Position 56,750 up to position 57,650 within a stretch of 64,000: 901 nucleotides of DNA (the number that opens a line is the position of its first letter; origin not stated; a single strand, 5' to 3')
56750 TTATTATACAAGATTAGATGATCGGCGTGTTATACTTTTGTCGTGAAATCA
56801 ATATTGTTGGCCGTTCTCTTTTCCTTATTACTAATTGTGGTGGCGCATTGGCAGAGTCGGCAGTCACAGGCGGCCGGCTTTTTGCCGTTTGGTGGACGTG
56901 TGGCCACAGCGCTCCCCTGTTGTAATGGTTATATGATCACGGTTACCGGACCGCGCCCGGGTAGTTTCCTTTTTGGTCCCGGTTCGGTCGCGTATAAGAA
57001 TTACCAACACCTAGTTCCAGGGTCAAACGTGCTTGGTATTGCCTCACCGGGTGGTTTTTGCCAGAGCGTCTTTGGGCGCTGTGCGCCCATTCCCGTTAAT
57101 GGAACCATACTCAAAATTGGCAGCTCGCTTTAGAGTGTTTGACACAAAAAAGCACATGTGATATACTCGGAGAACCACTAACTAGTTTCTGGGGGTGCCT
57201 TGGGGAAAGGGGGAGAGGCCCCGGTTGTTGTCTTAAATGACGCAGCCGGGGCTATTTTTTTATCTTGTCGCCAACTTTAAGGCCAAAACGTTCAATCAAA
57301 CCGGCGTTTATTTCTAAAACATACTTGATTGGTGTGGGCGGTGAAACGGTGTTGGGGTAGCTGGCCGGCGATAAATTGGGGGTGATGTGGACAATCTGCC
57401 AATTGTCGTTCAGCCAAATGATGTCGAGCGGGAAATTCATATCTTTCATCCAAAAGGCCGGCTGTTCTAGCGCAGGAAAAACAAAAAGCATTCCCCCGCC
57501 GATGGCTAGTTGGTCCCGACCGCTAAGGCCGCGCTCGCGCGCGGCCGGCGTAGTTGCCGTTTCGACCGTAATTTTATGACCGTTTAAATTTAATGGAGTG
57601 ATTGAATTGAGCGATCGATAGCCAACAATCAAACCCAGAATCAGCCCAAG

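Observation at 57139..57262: Consensus promoter and intrinsic terminator bracketing a roughly 90-nt G-rich transcript (sRNA candidate)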

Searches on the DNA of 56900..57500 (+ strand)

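Call 4: search_rna_families(source=window, start=56900, end=57500, threshold=evalue, max_evalue=10, show_alignments=3)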
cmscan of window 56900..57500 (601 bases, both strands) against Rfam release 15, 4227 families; matches with E-value up to 10: 2.
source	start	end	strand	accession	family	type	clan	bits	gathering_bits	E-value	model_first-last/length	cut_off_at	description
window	57212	57258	+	RF01791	F6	Gene; sRNA;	-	17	46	3.3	1-57/57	no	F6 TB sRNA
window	57193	57290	+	RF01794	sok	Gene; antitoxin;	-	13.7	59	1.4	1-157/157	no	sok antitoxin (CssrC)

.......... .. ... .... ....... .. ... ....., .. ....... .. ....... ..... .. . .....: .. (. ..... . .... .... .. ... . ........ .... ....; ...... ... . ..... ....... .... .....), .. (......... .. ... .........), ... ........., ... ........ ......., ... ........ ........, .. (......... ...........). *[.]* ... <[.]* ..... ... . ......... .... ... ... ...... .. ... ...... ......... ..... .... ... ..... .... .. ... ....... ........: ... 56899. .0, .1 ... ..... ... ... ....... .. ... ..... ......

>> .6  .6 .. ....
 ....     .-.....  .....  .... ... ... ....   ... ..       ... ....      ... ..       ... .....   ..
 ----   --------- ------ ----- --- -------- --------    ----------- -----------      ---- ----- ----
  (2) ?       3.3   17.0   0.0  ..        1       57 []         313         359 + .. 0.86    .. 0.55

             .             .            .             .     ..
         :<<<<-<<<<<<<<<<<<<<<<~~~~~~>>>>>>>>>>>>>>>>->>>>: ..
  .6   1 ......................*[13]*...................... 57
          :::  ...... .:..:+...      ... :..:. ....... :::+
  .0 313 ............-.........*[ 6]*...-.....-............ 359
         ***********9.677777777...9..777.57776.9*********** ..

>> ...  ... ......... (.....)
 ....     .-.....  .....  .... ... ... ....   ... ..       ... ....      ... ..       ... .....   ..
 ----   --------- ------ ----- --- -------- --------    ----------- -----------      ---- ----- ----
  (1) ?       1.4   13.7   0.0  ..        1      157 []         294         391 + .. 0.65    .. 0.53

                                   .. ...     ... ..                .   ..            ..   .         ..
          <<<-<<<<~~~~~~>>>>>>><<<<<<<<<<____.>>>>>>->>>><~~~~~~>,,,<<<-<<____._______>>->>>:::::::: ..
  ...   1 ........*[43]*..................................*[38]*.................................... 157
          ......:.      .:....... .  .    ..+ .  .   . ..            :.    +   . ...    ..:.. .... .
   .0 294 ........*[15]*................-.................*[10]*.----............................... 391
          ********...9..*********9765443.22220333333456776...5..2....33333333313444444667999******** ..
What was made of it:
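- On Any Rfam 15 family (including 4.5S/SRP, 6S, tmRNA, riboswitches, known sRNAs): The search of 56900-57500 at E<=10 gives only F6 at 17 bits (threshold 46) and sok at 13.7 bits (threshold 59) (call 4).
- Closest known: Rfam F6. Different: Scores are 17 and 13.7 bits against gathering scores of 46 and 59, with E = 3.3 and 1.4 (call 4).
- There is no Rfam riboswitch or leader hit even at E<=10 (call 4).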

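Call 42: build_rna_model(alignment_id=A2)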
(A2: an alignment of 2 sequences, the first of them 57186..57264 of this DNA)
Model R1 built from alignment A2 (2 sequences, 82 columns); structure: RNAalifold consensus.
model positions 82; base pairs 28; branch points 1; effective number of sequences 1.1; information 0.691 bits per position. Calibrated on 0.2 Mb of random sequence (short: E-values are rough).
structure used (alignment columns):
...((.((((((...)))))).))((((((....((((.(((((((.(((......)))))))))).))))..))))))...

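Call 44: search_with_rna_model(model_id=R1, sources=[window, L001, L002, L003, L004, L005, L006, L007, L008, L009, L010, L011, L012, L013, L014, L015, L016, L017, L018, L019, L020, L021, L022, L023, L024, L025, L026, L027, L028, L029, L030, L031, L032, L033, L034, L035, L036, L037, L038, L039, L040, L041, L042, L043, L044, L045, L046, L047, L048, L049, L050, L051, L052, L053, L054, L055, L056, L057, L058, L059, L060, L061, L062, L063, L064, L065, L066, L067, L068, L069, L070, L071, L072, L073, L074, L075, L076, L077, L078, L079, L080, L172, L173], max_evalue=10)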
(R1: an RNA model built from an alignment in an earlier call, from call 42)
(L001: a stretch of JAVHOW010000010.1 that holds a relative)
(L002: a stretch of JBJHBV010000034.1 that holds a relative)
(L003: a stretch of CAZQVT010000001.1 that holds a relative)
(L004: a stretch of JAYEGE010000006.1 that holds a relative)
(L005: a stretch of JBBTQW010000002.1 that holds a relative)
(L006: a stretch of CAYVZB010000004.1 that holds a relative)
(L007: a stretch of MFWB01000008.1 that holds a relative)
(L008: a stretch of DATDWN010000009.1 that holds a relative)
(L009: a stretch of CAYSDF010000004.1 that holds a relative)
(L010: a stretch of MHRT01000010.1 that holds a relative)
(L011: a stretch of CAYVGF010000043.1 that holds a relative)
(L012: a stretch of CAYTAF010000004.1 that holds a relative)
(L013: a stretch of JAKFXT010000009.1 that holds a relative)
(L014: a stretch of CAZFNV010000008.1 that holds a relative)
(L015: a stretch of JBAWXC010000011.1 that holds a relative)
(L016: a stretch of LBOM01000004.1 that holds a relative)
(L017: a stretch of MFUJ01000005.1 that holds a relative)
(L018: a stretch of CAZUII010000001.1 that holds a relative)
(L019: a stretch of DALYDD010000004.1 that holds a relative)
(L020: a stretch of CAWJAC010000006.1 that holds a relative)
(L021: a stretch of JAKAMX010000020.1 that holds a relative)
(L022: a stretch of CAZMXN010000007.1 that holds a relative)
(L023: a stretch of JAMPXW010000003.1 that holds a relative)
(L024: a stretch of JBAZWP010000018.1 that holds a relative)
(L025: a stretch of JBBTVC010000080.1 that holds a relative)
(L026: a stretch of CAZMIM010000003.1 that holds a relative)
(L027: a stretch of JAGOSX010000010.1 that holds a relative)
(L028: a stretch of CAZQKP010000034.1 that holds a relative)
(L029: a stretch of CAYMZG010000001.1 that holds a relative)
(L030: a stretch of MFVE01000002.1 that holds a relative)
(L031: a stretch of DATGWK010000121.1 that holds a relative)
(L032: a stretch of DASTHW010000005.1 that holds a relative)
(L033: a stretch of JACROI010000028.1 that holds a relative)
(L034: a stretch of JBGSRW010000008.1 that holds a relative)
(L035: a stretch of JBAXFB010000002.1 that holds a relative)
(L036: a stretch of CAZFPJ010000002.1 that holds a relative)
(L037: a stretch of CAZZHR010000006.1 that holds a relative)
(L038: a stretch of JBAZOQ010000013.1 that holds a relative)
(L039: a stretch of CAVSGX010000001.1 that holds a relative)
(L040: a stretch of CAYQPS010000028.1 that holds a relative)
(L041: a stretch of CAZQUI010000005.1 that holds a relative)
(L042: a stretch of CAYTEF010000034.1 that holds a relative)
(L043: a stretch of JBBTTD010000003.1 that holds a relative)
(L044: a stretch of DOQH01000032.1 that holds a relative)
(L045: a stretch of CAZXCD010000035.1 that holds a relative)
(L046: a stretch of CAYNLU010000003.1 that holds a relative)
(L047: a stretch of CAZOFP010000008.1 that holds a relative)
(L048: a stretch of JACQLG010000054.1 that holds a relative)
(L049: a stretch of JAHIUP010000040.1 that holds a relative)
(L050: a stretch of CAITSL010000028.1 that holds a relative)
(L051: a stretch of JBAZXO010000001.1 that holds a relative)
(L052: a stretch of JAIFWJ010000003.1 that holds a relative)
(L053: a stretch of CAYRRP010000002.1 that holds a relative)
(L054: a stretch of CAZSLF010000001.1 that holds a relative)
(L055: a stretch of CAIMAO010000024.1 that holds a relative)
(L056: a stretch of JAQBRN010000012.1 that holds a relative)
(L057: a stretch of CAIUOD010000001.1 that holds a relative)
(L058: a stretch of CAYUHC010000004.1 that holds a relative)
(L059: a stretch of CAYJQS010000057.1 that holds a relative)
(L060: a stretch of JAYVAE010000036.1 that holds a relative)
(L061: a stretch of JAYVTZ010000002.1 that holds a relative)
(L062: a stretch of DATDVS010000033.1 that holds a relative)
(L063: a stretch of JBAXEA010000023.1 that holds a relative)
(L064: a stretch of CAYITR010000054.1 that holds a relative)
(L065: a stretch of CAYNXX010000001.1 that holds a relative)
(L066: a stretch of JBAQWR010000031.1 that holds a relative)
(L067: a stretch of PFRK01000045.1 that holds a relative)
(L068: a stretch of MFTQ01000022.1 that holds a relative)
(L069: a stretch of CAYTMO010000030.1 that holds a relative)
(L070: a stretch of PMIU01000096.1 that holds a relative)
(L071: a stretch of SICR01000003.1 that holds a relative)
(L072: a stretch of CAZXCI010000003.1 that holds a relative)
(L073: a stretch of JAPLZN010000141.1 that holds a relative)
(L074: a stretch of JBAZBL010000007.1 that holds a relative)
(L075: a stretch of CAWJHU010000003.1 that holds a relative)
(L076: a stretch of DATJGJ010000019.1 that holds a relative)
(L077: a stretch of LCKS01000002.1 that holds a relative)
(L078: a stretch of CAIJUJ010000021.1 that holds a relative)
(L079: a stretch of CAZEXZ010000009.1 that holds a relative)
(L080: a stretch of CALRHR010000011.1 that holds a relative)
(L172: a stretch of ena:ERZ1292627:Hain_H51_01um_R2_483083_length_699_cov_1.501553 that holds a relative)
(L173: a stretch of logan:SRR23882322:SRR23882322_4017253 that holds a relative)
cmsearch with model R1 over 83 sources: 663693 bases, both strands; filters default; matches with E-value up to 10: 8.
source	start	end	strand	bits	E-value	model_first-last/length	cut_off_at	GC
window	57183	57264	+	105.2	3.1e-26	1-82/82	no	0.54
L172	537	616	-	99.7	1.1e-24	1-82/82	no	0.51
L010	7401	7458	+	19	0.033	1-82/82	no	0.47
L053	4262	4344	-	16.2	0.19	1-82/82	no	0.41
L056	2900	2955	-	11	5.7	1-82/82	no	0.59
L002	1234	1289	-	10.9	5.8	1-82/82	no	0.39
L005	3246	3313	+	10.7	6.6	1-82/82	no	0.37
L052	656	723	-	10.1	9.6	1-82/82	no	0.5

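Call 45: search_with_rna_model(model_id=R1, sources=[L092, L093, L094, L095, L096, L097, L098, L099, L100, L101, L102, L103, L104, L105, L106, L107, L108, L109, L110, L111, L112, L113, L114, L115, L116, L117, L118, L119, L120, L121, L122, L123, L124, L125, L126, L127, L128, L129, L130, L131, L132, L133, L134, L135, L136, L137, L138, L139, L140, L141, L142, L143, L144, L145, L146, L147, L148, L149, L150, L151, L152, L153, L154, L155, L156, L157, L158, L159, L160, L161, L162, L163, L164, L165, L166, L167, L168, L169, L170, L171], max_evalue=10)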
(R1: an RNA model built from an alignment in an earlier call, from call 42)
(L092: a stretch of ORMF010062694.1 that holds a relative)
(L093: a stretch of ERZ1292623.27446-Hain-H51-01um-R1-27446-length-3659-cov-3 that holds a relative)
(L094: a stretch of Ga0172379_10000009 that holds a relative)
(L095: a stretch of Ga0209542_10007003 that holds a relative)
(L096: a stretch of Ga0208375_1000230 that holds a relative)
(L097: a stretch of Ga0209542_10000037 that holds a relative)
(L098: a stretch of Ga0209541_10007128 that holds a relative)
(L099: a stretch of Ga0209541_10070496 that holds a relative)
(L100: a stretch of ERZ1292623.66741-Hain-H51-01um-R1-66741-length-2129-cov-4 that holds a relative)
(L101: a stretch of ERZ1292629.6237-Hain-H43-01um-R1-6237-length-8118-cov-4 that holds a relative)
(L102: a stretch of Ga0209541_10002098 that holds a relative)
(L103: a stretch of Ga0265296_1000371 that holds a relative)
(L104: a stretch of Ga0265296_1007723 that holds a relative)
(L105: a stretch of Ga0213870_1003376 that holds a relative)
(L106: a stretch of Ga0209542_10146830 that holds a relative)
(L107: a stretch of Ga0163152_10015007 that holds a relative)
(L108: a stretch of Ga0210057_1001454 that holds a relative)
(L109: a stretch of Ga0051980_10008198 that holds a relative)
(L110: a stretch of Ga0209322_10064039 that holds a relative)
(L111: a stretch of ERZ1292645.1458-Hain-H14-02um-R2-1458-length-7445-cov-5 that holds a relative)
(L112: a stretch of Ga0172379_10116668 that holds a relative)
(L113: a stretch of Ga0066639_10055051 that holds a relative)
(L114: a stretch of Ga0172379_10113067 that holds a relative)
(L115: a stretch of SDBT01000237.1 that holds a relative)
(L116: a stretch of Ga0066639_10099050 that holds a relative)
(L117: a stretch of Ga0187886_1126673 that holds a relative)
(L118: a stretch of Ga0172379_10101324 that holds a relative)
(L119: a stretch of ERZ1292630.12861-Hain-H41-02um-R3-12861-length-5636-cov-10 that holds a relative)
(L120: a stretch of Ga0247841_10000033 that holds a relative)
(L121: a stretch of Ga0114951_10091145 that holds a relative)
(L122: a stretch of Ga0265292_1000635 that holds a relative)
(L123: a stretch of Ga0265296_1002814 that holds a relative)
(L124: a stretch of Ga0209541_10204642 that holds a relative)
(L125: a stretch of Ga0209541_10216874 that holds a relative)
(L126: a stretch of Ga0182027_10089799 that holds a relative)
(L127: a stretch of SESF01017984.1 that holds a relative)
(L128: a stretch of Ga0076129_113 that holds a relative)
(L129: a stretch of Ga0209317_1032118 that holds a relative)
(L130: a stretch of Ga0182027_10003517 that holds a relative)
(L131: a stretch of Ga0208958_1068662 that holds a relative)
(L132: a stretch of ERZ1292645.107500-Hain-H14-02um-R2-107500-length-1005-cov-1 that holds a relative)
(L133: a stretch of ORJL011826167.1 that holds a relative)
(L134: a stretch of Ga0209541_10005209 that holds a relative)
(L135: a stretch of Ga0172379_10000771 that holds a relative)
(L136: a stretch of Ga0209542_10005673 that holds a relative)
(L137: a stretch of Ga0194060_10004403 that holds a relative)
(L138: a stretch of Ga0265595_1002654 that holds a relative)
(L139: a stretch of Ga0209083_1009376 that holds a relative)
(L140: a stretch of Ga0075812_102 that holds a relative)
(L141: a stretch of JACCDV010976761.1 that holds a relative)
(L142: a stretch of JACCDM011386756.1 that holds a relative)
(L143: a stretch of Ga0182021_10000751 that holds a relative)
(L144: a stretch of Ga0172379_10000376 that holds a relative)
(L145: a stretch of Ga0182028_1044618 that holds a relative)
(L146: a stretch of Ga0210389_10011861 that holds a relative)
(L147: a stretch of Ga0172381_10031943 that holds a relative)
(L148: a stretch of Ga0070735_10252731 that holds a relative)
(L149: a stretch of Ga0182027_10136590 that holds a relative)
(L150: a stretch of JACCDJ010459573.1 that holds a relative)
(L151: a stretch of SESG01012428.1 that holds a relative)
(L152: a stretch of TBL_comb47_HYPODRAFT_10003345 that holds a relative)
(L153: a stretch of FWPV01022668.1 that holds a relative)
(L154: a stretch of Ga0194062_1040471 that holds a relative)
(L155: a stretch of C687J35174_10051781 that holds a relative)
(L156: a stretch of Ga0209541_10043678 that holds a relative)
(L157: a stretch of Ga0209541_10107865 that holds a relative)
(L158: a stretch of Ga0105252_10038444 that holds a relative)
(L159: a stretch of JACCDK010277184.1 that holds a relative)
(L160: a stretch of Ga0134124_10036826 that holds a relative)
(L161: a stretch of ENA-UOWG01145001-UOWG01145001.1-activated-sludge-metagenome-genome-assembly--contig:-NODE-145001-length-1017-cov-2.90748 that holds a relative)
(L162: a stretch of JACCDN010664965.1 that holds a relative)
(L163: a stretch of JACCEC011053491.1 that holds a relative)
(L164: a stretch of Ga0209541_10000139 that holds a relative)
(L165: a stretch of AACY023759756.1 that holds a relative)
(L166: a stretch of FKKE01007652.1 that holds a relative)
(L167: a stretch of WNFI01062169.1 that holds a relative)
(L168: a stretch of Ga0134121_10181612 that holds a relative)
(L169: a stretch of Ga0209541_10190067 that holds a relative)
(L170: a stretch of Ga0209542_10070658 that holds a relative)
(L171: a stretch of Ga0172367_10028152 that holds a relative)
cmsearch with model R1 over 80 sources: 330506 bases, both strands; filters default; matches with E-value up to 10: 2.
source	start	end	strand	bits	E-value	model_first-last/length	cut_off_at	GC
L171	2851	2913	+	11.8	1.7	1-82/82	no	0.33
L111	2525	2581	+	9.3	8.2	1-82/82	no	0.4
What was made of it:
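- On Independent sRNA gene (generic class): No hits were found in 171 other loci (calls 44, 45).
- The covariance model finds no relatives in 171 loci (calls 44, 45).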

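Call 52: search_dna_similar(query=window:57134-57264:+, collection=phages, mode=distant, max_evalue=1)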
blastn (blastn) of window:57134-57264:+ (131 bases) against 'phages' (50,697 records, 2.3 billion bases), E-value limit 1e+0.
No match.

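Call 53: search_dna_similar(query=window:57134-57264:+, collection=plasmids, mode=distant, max_evalue=1)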
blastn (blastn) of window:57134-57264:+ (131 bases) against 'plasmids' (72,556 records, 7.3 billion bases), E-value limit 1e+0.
No match.
